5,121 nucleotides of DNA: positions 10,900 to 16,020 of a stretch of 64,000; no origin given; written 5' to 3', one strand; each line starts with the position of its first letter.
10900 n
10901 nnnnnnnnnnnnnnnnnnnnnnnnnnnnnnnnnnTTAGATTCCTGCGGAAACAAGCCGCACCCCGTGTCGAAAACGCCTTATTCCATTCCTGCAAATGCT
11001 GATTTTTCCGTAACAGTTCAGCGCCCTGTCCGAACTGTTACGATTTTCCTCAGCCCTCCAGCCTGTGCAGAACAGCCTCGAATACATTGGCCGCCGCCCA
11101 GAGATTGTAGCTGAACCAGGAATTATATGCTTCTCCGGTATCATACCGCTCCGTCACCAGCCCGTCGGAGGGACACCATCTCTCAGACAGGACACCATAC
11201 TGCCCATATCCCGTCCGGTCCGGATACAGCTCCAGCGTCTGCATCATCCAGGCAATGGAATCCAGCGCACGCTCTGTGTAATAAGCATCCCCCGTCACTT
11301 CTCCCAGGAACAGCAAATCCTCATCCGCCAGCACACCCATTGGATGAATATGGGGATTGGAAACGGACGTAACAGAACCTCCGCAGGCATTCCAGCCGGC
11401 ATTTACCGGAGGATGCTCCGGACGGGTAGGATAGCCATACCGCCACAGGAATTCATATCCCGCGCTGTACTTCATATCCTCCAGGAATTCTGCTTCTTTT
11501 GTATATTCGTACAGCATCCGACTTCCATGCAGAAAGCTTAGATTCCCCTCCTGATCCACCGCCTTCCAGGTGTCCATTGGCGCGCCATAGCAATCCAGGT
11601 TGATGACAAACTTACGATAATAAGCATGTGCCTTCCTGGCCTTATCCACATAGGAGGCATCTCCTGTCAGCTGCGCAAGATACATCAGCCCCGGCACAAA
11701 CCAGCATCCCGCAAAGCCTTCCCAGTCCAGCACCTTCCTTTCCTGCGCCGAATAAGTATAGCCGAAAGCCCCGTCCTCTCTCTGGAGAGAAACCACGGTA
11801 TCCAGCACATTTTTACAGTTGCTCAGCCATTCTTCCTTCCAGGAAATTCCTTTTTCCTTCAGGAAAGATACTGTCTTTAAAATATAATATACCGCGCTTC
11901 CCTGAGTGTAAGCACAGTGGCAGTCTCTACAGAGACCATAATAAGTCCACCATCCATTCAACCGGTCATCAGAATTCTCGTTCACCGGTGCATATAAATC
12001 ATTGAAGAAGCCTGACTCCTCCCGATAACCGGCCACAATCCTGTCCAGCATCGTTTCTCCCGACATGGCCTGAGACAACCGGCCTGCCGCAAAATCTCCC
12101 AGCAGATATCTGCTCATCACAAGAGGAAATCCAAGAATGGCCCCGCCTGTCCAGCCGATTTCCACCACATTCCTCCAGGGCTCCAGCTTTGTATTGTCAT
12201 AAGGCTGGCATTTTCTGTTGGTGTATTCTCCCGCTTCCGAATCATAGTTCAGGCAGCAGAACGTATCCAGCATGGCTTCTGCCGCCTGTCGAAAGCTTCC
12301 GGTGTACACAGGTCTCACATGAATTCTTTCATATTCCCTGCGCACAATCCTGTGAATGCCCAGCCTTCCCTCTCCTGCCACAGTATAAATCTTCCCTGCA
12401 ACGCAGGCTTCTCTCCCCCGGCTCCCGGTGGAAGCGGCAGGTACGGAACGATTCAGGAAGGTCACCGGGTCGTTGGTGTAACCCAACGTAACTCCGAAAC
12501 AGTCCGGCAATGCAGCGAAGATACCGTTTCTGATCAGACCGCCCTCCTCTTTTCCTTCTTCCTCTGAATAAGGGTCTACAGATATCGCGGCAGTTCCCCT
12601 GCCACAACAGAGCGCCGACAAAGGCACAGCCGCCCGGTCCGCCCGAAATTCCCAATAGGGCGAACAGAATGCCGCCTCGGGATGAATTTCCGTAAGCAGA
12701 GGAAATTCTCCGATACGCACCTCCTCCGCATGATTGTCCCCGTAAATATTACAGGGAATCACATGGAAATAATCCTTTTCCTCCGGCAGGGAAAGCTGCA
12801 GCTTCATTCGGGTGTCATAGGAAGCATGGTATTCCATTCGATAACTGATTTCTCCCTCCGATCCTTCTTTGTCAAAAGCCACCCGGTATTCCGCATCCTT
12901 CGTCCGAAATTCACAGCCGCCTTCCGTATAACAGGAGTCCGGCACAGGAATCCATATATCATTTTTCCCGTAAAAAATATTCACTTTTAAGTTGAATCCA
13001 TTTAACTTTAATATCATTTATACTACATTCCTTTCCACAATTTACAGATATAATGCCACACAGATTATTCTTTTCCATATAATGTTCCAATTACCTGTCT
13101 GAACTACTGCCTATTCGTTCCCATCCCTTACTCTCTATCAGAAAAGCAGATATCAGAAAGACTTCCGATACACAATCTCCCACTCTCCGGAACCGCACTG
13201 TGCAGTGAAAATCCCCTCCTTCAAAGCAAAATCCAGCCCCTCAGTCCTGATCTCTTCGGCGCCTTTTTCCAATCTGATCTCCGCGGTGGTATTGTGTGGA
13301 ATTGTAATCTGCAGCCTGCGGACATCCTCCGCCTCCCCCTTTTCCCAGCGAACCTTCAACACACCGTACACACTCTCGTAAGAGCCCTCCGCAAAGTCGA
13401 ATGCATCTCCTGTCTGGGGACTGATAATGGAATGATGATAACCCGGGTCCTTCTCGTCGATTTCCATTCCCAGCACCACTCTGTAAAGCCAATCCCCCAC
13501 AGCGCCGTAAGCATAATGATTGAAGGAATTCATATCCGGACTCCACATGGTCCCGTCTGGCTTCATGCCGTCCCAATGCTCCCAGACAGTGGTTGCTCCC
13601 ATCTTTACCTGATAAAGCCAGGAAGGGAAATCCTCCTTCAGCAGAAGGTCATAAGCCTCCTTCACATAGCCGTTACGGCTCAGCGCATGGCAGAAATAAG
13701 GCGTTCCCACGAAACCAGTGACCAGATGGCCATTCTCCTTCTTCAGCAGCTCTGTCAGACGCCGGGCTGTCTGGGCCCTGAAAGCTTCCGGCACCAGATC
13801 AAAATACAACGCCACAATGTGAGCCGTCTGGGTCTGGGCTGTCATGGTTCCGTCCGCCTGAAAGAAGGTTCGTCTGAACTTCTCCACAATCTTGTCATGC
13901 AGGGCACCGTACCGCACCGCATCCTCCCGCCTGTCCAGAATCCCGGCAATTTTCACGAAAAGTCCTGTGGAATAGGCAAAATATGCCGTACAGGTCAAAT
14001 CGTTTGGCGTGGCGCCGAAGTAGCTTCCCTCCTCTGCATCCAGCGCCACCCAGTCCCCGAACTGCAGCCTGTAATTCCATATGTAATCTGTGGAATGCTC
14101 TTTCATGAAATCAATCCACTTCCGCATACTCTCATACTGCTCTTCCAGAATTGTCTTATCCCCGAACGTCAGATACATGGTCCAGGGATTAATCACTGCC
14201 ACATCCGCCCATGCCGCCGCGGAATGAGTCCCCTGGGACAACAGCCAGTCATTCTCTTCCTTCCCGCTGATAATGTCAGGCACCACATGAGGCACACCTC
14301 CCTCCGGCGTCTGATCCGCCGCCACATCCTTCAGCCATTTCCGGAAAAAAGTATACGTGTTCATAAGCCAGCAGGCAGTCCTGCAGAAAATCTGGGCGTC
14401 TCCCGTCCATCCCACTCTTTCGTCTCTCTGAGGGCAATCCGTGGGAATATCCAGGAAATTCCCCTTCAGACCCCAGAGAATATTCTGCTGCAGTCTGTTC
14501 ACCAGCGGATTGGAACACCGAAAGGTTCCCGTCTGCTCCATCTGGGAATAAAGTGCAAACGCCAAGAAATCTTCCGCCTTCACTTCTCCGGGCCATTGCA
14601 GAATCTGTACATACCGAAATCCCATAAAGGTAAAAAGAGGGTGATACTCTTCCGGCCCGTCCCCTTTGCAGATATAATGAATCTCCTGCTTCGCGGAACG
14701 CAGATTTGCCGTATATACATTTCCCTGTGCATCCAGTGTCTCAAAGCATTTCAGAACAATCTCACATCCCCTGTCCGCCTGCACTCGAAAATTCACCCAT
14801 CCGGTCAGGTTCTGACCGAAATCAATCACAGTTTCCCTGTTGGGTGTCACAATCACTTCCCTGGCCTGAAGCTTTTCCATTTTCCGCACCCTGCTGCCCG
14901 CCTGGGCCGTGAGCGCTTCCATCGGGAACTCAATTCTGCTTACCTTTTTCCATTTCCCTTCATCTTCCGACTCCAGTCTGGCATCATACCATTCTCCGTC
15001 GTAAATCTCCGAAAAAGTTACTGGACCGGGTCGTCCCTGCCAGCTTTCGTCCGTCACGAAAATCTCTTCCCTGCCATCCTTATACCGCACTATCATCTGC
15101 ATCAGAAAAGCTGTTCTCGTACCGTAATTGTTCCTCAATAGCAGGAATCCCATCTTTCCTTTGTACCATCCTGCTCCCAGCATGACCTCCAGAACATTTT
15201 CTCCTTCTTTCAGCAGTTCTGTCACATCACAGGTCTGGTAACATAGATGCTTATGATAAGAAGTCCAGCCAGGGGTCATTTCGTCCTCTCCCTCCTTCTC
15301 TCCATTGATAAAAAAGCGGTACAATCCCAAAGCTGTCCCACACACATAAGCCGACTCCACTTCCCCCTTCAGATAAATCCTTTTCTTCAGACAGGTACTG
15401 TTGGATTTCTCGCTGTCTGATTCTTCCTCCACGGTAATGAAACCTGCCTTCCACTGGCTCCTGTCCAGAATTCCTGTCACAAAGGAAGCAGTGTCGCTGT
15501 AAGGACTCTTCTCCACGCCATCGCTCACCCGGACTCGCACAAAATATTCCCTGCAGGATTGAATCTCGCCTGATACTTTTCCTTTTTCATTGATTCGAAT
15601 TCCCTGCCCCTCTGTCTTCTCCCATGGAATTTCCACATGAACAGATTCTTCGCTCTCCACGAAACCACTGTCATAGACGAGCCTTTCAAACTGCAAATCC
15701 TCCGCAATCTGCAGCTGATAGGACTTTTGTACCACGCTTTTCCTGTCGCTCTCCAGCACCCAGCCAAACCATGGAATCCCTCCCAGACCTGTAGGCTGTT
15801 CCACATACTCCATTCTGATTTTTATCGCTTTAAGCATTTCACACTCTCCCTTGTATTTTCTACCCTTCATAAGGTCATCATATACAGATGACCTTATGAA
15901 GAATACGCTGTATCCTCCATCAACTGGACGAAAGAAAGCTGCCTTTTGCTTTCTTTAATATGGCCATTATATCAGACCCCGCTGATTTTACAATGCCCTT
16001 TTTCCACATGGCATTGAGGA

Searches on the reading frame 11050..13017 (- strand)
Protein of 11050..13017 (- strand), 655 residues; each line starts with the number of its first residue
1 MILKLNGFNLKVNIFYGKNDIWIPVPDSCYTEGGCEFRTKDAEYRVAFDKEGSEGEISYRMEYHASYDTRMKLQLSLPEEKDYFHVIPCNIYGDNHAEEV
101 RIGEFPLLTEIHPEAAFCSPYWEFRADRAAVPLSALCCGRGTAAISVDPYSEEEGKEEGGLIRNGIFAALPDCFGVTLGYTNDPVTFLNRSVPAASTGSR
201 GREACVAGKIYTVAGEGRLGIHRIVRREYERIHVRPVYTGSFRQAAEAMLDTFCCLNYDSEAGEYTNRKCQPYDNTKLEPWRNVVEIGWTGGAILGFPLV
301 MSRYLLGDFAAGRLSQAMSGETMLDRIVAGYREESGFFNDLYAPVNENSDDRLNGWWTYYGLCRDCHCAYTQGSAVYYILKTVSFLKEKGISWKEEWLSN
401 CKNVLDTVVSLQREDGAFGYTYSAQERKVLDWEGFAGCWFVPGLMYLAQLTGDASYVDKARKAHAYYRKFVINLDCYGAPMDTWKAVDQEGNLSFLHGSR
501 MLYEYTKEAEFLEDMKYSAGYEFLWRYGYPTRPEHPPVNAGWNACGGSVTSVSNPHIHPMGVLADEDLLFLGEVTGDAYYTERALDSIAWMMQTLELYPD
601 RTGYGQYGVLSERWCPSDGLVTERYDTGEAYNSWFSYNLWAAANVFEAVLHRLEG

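Call 3: search_protein_families(library=pfam, proteins=[window:11050-13017:-])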
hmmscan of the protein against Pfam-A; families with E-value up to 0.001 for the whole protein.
window:11050-13017:- (655 aa): 0 families

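Call 4: search_protein_families(library=ncbifam, proteins=[window:11050-13017:-])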
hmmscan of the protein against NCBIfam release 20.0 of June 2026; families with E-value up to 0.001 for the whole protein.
window:11050-13017:- (655 aa): 0 families

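Call 49: search_protein_families(library=pfam, proteins=[window:11050-13017:-], max_evalue=0.01)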
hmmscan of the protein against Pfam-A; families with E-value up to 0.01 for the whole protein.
window:11050-13017:- (655 aa): 0 families

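Call 67: search_solved_structures(query=window:11050-13017:-, max_evalue=1)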
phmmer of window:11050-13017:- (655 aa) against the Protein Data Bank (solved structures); distinct sequences matched with E-value up to 1: 0.

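Call 82: find_homologous_proteins(query=window:11050-13017:-, max_evalue=0.001)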
Query window:11050-13017:- (655 aa): 445 proteins with E <= 0.001 among 8000 candidates; the best 120 are listed.
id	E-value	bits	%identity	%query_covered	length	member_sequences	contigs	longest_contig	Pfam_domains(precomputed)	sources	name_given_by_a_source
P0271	0.0e+0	1569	100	100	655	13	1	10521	-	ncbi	-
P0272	0.0e+0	1496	95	100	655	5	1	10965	-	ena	-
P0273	0.0e+0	1427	90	100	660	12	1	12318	-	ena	-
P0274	0.0e+0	1281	81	100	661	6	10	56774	-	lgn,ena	-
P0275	0.0e+0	1276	80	100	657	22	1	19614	-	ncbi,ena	-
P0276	0.0e+0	1271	80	100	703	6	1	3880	-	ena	-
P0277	0.0e+0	1222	76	100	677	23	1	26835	-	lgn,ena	-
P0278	0.0e+0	1201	82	52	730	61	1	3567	-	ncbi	-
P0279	0.0e+0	1198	69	100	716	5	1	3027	-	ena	-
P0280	0.0e+0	1197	73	100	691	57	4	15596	-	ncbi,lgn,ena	-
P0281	0.0e+0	1190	72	100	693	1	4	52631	-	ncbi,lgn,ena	-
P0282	0.0e+0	1175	75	100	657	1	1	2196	-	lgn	-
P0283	0.0e+0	1147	73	100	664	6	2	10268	-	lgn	-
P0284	0.0e+0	1128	69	100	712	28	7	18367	-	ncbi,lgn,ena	-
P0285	0.0e+0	1056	68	100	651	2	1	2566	-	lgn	-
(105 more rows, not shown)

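Call 99: predict_structure(alignment_id=A3)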
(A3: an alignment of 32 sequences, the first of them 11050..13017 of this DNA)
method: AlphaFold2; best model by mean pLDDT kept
length: 655 residues; sequences in the alignment: 32
mean_pLDDT: 85.8   pTM: 0.90
mean pLDDT of the five models: 85.8, 85.0, 84.2, 84.0, 82.3
residues with pLDDT >= 90: 372; 70-90: 198; 50-70: 57; < 50: 28
segments of 3 or more residues with pLDDT < 50: 154-159, 545-557, 614-621
pLDDT, mean of each block of 10 residues (from residue 1): 92 93 94 92 94 86 94 95 89 76 75 81 85 94 95 56 91 95 64 70 94 94 95 87 95 93 89 82 86 93 95 94 96 96 80 78 83 95 96 97 98 96 95 90 97 97 96 78 65 93 97 96 83 67 45 47 90 97 89 80 77 46 67 70 90 91
secondary structure, 60 per line:
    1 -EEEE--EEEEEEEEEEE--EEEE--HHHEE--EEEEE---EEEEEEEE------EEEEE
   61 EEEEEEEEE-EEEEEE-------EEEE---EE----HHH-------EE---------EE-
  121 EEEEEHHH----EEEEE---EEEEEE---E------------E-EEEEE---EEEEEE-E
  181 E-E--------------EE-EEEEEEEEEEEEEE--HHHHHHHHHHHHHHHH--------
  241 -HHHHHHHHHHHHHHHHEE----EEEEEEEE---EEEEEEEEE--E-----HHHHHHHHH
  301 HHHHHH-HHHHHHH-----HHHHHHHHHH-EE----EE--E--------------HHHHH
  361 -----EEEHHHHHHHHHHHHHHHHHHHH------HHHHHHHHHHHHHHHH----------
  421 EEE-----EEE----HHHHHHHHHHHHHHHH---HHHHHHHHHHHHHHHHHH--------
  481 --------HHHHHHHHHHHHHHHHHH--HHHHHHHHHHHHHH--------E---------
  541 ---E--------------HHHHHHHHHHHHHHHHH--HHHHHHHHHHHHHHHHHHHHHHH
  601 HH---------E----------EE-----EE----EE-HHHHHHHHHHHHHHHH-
elements in order: E2-5 E8-18 E21-24 E34-38 E42-49 E56-69 E71-76 E84-87 E121-125 E133-137 E141-146 E165-169 E173-178 E201-214 H217-232 H242-257 E264-271 E275-283 H292-306 H308-314 H320-329 H356-360 E366-368 H369-388 H395-410 E421-423 E429-431 H436-451 H455-472 H489-506 H509-522 H559-575 H578-602 H639-654

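Call 102: fold_search(model_id=the predicted structure, library=pdb)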
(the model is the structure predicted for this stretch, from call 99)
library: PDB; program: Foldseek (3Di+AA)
matches with E <= 10: 830; with E <= 0.001: 196
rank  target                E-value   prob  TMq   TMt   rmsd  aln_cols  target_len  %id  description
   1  5nok_A                3.1e-12  1.00  0.44  0.43  10.6       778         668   10  Polysaccharide Lyase BACCELL_00875 (released 2017-06-28)
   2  5no8_A                1.1e-11  1.00  0.44  0.44  10.2       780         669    9  Polysaccharide Lyase BACCELL_00875 (released 2017-06-28)
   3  6u4z                  5.3e-08  1.00  0.41  0.54  18.2       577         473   12  Crystal Structure of a family 76 glycoside hydrolase from a bovine Bacteroides thetaiotaomicron strain (released 2020-04-29)
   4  3acs_A                1.4e-07  1.00  0.30  0.25  23.9       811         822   10  Crystal Structure of Cellvibrio gilvus Cellobiose Phosphorylase W488F mutant (released 2010-12-22)
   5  9ju0_CCC              1.5e-07  1.00  0.34  0.26  23.6       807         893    7  C-terminally truncated dextran dextrinase bound with acarbose (released 2025-09-03)
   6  9ju0_BBB              1.6e-07  1.00  0.33  0.26  23.8       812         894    8  C-terminally truncated dextran dextrinase bound with acarbose (released 2025-09-03)
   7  9ju0_AAA              2.0e-07  1.00  0.34  0.26  23.6       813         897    7  C-terminally truncated dextran dextrinase bound with acarbose (released 2025-09-03)
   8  4mu9_A                3.0e-07  1.00  0.38  0.64   7.5       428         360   14  Crystal structure of a putative glycosylhydrolase (BT_3782) from Bacteroides thetaiotaomicron VPI-5482 at 1.89 A resol (released 2013-10-09)
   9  3qde_A                3.2e-07  1.00  0.28  0.24  22.8       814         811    9  The structure of Cellobiose phosphorylase from Clostridium thermocellum in complex with phosphate (released 2011-11-09)
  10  8r1m_A                4.7e-07  1.00  0.35  0.30  23.6       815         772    9  Structure of TxGH116 with covalently bound N-azido-octyl aziridine (released 2024-10-02)
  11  5ca3_B                5.7e-07  1.00  0.23  0.20  25.2       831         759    9  Crystal structure of the glycosynthase mutant D324N of Escherichia coli GH63 glycosidase in complex with glucose and l (released 2016-08-10)
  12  4mu9_B                6.3e-07  1.00  0.39  0.65   7.3       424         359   14  Crystal structure of a putative glycosylhydrolase (BT_3782) from Bacteroides thetaiotaomicron VPI-5482 at 1.89 A resol (released 2013-10-09)
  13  3wkf                  6.6e-07  1.00  0.39  0.58   8.8       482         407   12  Crystal structure of cellobiose 2-epimerase (released 2013-12-25)
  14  7w2t_B                6.6e-07  1.00  0.34  0.30  23.9       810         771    8  Crystal structure of TxGH116 E730Q mutant from Thermoanaerobacterium xylanolyticum with glucose (released 2022-04-06)
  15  8hob_A                9.8e-07  1.00  0.30  0.26  23.4       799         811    9  The cryo-EM structure of cellobiose phosphorylase from Clostridium thermocellum ( variant) (released 2024-03-20)
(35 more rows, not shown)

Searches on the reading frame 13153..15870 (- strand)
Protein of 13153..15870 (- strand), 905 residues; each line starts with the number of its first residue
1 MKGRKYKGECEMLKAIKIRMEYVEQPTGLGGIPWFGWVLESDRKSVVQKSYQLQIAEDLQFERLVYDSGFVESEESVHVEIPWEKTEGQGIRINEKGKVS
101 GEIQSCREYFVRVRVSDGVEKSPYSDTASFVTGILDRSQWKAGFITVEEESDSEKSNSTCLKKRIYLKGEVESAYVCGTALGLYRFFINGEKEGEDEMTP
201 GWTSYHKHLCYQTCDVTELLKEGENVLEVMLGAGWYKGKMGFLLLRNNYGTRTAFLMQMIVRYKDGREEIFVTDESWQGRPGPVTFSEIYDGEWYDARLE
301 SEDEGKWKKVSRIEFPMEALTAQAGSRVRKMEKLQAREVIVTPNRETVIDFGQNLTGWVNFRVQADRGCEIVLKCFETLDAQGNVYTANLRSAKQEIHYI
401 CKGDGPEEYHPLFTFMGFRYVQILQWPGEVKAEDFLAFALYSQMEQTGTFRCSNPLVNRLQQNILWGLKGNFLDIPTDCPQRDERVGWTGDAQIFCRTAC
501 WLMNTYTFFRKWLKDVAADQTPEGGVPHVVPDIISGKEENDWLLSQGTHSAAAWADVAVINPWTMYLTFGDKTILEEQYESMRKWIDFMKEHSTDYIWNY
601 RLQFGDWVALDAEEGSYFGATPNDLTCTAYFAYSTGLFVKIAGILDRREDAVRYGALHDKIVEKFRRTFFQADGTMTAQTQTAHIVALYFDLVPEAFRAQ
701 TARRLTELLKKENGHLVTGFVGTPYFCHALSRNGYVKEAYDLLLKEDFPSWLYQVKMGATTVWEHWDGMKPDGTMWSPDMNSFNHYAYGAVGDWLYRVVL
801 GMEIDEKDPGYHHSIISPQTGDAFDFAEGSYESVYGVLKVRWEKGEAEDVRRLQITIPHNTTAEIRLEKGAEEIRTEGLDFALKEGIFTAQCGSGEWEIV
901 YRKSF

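Call 3: search_protein_families(library=pfam, proteins=[window:13153-15870:-])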
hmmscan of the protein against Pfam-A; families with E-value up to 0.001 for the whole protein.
window:13153-15870:- (905 aa): 5 families
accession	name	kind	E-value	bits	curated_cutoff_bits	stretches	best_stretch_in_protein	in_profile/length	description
PF17389.8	Bac_rhamnosid6H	-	5.1e-120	401.2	24.5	1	445-799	1-339/339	Bacterial alpha-L-rhamnosidase 6 hairpin glycosidase domain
PF08531.16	Bac_rhamnosid_N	-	1.7e-48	165.1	25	1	170-331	2-171/172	Alpha-L-rhamnosidase N-terminal domain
PF05592.18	Bac_rhamnosid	-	4.9e-31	107.1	22.2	1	342-440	3-101/102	Bacterial alpha-L-rhamnosidase concanavalin-like domain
PF25788.1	Ig_Rha78A_N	-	1.2e-15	58.1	27.4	1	17-85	3-70/105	Rha78A-like, N-terminal immunoglobulin domain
PF17390.7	Bac_rhamnosid_C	-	3.2e-15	56.1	22.1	1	804-877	2-73/78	Bacterial alpha-L-rhamnosidase C-terminal domain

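Call 4: search_protein_families(library=ncbifam, proteins=[window:13153-15870:-])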
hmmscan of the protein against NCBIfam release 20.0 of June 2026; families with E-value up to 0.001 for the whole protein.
window:13153-15870:- (905 aa): 2 families
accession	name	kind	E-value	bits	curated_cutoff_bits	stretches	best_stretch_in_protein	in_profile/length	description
NF041573.1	rhamnosid_Stmyc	equivalog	3e-199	664.3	1720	2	158-874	301-999/1028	alpha-L-rhamnosidase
NF041572.1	rhamnosid_Flavobac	equivalog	1.1e-102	344.8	1800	1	13-878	24-912/946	alpha-L-rhamnosidase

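Call 66: search_solved_structures(query=window:13153-15870:-, max_evalue=1e-10)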
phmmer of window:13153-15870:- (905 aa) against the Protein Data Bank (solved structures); distinct sequences matched with E-value up to 1e-10: 3.
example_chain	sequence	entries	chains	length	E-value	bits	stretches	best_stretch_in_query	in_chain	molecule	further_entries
6gsz_A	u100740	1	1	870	3e-160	538.3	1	100-874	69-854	Alpha-L-rhamnosidase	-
3w5m_A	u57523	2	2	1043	1.7e-155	522.5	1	170-897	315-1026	Putative rhamnosidase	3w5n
6i60_A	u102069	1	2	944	6.7e-123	414.7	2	18-682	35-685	Alpha-rhamnosidase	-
